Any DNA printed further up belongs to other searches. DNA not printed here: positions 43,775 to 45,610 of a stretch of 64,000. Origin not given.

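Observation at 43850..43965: oppA carries an in-frame amber codon exactly between the signal peptide and the mature domain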

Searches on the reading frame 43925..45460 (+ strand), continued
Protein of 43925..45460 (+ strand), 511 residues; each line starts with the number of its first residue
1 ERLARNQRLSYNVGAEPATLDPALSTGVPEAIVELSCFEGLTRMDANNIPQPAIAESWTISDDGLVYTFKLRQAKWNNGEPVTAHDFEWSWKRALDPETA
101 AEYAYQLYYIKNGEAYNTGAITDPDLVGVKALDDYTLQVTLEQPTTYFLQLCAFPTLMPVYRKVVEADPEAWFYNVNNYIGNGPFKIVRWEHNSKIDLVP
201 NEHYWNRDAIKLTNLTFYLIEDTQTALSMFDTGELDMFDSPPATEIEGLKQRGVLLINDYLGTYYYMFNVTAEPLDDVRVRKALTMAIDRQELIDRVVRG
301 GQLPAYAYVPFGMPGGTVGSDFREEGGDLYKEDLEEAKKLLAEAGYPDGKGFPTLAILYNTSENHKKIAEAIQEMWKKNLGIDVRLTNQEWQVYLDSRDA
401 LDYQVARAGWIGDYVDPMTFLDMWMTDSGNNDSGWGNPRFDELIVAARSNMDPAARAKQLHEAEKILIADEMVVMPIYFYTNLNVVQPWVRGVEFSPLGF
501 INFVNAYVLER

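Call 29: find_encoding_contigs(protein=P0124, flank=10000, max_places=6)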
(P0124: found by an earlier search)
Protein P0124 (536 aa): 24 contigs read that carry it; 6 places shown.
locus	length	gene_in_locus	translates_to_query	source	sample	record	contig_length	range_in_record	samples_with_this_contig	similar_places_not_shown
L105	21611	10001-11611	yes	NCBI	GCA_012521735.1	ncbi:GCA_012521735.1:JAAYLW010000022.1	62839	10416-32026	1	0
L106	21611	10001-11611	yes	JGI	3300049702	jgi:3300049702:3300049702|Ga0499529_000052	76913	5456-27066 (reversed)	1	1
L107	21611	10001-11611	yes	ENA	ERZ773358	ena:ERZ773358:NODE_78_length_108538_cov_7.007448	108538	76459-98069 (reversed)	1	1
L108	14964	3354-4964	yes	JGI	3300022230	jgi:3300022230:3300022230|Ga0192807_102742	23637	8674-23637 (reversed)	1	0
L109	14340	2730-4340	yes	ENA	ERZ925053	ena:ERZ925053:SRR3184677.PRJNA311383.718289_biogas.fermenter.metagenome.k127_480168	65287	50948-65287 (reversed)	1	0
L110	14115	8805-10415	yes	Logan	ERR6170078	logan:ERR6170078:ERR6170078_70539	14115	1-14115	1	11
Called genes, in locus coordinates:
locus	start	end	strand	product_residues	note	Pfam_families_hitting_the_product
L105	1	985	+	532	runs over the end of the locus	PF12673:SipL (faint), PF01476:LysM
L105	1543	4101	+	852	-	PF00270:DEAD, PF00271:Helicase_C, PF22982:WHD_HRQ1 (weak), PF09369:MZB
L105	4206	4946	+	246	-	PF00497:SBP_bac_3, PF10613:Lig_chan-Glu_bd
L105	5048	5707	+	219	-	PF00528:BPD_transp_1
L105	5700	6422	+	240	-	PF02463:SMC_N (faint), PF00005:ABC_tran, PF13304:AAA_21 (weak)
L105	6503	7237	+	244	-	PF00578:AhpC-TSA (weak)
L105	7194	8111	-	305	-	PF01569:PAP2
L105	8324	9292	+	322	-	PF00294:PfkB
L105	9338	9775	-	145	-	PF04657:DMT_YdcZ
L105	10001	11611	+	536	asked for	PF00496:SBP_bac_5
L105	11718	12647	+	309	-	PF19300:BPD_transp_1_N (weak), PF00528:BPD_transp_1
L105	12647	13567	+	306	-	PF12911:OppC_N, PF00528:BPD_transp_1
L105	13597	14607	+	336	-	PF00005:ABC_tran, PF13304:AAA_21, PF08352:oligo_HPY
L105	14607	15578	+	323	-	PF00005:ABC_tran, PF08352:oligo_HPY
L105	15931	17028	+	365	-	PF00144:Beta-lactamase, PF00768:Peptidase_S11, PF13354:Beta-lactamase2, PF07943:PBP5_C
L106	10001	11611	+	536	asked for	PF00496:SBP_bac_5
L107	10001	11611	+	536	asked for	PF00496:SBP_bac_5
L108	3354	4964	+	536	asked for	PF00496:SBP_bac_5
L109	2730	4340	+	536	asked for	PF00496:SBP_bac_5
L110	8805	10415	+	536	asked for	PF00496:SBP_bac_5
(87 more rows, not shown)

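Call 30: find_encoding_contigs(protein=P0126, flank=10000, max_places=6)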
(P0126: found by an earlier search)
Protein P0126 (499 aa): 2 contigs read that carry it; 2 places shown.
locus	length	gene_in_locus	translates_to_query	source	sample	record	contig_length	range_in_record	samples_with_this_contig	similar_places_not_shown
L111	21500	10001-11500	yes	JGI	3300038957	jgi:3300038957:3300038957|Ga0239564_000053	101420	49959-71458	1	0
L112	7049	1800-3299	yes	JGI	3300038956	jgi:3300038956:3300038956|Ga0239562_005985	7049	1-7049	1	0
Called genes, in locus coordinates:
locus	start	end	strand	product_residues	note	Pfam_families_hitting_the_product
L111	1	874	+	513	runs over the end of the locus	PF12673:SipL (faint), PF01476:LysM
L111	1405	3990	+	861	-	PF00270:DEAD, PF00271:Helicase_C, PF22982:WHD_HRQ1 (weak), PF09369:MZB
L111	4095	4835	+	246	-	PF00497:SBP_bac_3, PF10613:Lig_chan-Glu_bd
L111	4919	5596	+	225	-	PF00528:BPD_transp_1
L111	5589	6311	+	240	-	PF02463:SMC_N (faint), PF00005:ABC_tran, PF13304:AAA_21 (weak)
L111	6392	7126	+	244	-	PF00578:AhpC-TSA (weak)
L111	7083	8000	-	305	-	PF01569:PAP2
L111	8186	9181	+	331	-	PF00294:PfkB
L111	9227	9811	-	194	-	PF04657:DMT_YdcZ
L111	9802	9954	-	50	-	-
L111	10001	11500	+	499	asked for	PF00496:SBP_bac_5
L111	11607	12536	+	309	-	PF19300:BPD_transp_1_N (weak), PF00528:BPD_transp_1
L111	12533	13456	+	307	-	PF12911:OppC_N, PF00528:BPD_transp_1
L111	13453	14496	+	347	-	PF00005:ABC_tran, PF13304:AAA_21, PF08352:oligo_HPY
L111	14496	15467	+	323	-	PF00005:ABC_tran, PF08352:oligo_HPY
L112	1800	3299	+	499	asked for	PF00496:SBP_bac_5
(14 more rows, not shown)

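Call 33: search_solved_structures(query=P0122, show_alignments=2, max_evalue=1e-30)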
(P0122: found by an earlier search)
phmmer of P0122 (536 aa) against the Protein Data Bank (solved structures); distinct sequences matched with E-value up to 1e-30: 35.
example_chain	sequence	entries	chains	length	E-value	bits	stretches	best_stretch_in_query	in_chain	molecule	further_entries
8are_A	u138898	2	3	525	2.6e-128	432.4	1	33-532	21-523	Oligopeptide-binding protein OppA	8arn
8ay0_A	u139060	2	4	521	4e-121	408.7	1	36-528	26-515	Dipeptide-binding protein DppE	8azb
1b05_A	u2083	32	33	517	3.1e-108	366.1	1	24-535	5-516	PERIPLASMIC OLIGOPEPTIDE-BINDING PROTEIN | PROTEIN (OLIGO-PEPTIDE BINDING PROTEIN) | PERIPLASMIC OLIGO-PEPTIDE BINDING PROTEIN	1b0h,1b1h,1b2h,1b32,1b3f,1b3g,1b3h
6dqr_A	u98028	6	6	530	2.4e-103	350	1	27-534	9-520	Periplasmic oligopeptide-binding protein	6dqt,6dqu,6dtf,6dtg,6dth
6dqq_A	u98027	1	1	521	2.4e-103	350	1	27-534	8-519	Periplasmic oligopeptide-binding protein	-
3tcf_A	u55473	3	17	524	2.7e-103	349.9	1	25-532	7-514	Periplasmic oligopeptide-binding protein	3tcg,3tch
9rd1_A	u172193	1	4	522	2.9e-103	349.7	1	26-532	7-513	Periplasmic oligopeptide-binding protein OppA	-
2z23_A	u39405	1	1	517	4.1e-102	345.9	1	27-534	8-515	Periplasmic oligopeptide-binding protein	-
4toz_A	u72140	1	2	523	6.8e-102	345.2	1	28-520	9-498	Periplasmic murein peptide-binding protein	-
3o9p_A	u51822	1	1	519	1.3e-101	344.3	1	27-520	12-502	Periplasmic murein peptide-binding protein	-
4gl8_A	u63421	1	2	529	1.2e-92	314.7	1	29-497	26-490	Oligopeptide ABC transporter OppAIV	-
3zs6_A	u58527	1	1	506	2.7e-88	300.3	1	29-519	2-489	PERIPLASMIC OLIGOPEPTIDE-BINDING PROTEIN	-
6npo_A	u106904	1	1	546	1.2e-85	291.6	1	24-519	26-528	Oligopeptide ABC transporter, oligopeptide-binding protein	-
9pv8_A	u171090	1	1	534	1.2e-83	285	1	33-507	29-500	Oligopeptide-binding protein OppA3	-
5kzt_A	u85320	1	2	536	1.9e-82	281.1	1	62-524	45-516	Peptide/nickel transport system substrate-binding protein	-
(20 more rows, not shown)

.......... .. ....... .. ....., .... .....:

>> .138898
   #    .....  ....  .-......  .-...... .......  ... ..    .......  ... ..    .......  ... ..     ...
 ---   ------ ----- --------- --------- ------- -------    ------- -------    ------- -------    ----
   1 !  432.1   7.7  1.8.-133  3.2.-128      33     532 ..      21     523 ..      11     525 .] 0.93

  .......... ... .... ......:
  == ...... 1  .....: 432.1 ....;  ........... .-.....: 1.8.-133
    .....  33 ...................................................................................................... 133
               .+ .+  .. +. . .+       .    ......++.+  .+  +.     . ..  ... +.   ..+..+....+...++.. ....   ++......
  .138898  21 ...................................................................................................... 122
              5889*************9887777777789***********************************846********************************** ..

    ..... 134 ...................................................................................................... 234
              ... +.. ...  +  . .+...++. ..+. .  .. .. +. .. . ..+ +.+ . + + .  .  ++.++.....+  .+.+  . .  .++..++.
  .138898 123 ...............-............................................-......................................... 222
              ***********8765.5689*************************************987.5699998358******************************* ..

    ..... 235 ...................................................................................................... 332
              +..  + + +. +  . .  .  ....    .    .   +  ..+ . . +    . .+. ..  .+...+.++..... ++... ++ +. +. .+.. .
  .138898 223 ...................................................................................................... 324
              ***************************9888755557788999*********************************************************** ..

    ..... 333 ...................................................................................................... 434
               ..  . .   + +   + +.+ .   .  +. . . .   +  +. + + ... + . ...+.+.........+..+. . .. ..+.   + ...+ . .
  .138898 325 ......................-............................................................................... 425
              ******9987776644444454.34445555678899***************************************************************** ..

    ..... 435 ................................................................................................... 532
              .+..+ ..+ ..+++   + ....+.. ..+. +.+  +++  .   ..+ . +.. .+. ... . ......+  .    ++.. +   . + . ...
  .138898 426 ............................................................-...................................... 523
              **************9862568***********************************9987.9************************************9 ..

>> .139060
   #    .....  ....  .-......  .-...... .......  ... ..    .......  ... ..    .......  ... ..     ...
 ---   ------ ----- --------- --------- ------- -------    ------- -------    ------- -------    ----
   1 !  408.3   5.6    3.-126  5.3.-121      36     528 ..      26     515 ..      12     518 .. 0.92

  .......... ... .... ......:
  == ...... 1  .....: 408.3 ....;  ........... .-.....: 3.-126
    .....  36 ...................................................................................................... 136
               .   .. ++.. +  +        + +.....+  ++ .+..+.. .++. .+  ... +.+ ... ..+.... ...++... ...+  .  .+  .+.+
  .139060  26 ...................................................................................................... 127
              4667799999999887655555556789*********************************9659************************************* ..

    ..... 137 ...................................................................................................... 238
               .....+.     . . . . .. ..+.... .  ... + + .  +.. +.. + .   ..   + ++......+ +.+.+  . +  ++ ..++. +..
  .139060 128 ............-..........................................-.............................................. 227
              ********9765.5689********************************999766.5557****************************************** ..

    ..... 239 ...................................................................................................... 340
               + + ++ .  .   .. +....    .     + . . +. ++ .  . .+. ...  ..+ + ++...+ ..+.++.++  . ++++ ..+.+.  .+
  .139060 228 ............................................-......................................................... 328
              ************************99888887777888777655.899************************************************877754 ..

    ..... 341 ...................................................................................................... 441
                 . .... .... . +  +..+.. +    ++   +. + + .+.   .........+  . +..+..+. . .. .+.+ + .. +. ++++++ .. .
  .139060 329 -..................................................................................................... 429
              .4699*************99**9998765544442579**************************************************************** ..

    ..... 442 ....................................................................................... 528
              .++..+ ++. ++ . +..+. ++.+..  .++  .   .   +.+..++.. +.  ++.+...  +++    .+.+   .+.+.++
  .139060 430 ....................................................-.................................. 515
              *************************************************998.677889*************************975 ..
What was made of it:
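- On OppA/DppA-type peptide-binding proteins (SBP_bac_5, cluster C): 8ARE OppA scores 2.6e-128 and 1B05 OppA 3.1e-108 (call 33).
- Closest known: Bacillus subtilis OppA. Same: Best solved relative: E=2.6e-128 over residues 33-532 (call 33).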

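Call 34: search_protein_families(library=ncbifam, proteins=[P0122])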
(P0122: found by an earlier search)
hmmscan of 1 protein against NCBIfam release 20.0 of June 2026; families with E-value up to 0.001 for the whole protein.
P0122 (536 aa): 11 families
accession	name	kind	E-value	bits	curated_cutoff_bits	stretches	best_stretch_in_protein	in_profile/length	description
NF011684.0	PRK15104.1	equivalog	4.1e-122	408.6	947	1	5-534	11-541/543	oligopeptide ABC transporter substrate-binding protein OppA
NF007287.0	PRK09755.1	equivalog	8.8e-85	285.5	1098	1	11-519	12-517/535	ABC transporter substrate-binding protein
NF043070.1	DppA_dipep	equivalog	7.4e-48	163.4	1005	1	31-530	28-531/535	dipeptide ABC transporter periplasmic-binding protein DppA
NF045467.1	Opp4A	equivalog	2.6e-46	158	650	1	33-528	36-551/556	oligopeptide ABC transporter substrate-binding protein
TIGR02294.1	nickel_nikA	equivalog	2.5e-39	135.2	393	1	32-522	6-490/501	nickel ABC transporter substrate-binding protein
NF011942.0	PRK15413.1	equivalog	1.4e-32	113.1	594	1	10-412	8-381/512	glutathione ABC transporter substrate-binding protein GsiB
NF045468.1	Opp5A_nikA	equivalog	1.2e-31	109.8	600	2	189-508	146-462/488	nickel ABC transporter substrate-binding protein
NF011689.0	PRK15109.1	equivalog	4.1e-29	101.7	560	1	30-532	32-537/547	ABC transporter substrate-binding protein SapA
NF047575.1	opine_bind_CntA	exception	4.1e-23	81.7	800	1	6-513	6-512/535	staphylopine-dependent metal ABC transporter substrate-binding lipoprotein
TIGR04028.1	SBP_KPN_01854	hypoth_equivalog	7.6e-16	57.7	468.5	1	76-530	45-505/509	TIGR04028 family ABC transporter substrate-binding protein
NF043077.1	MMSYN1_0169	equivalog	3.1e-12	45.8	650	1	155-260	261-375/896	oligopeptide ABC transporter substrate-binding protein OppA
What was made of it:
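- On OppA/DppA-type peptide-binding proteins (SBP_bac_5, cluster C): 408.6 bits (call 34).
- Closest known: Bacillus subtilis OppA. Different: It scores below the NCBIfam OppA equivalog cut-off (call 34).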
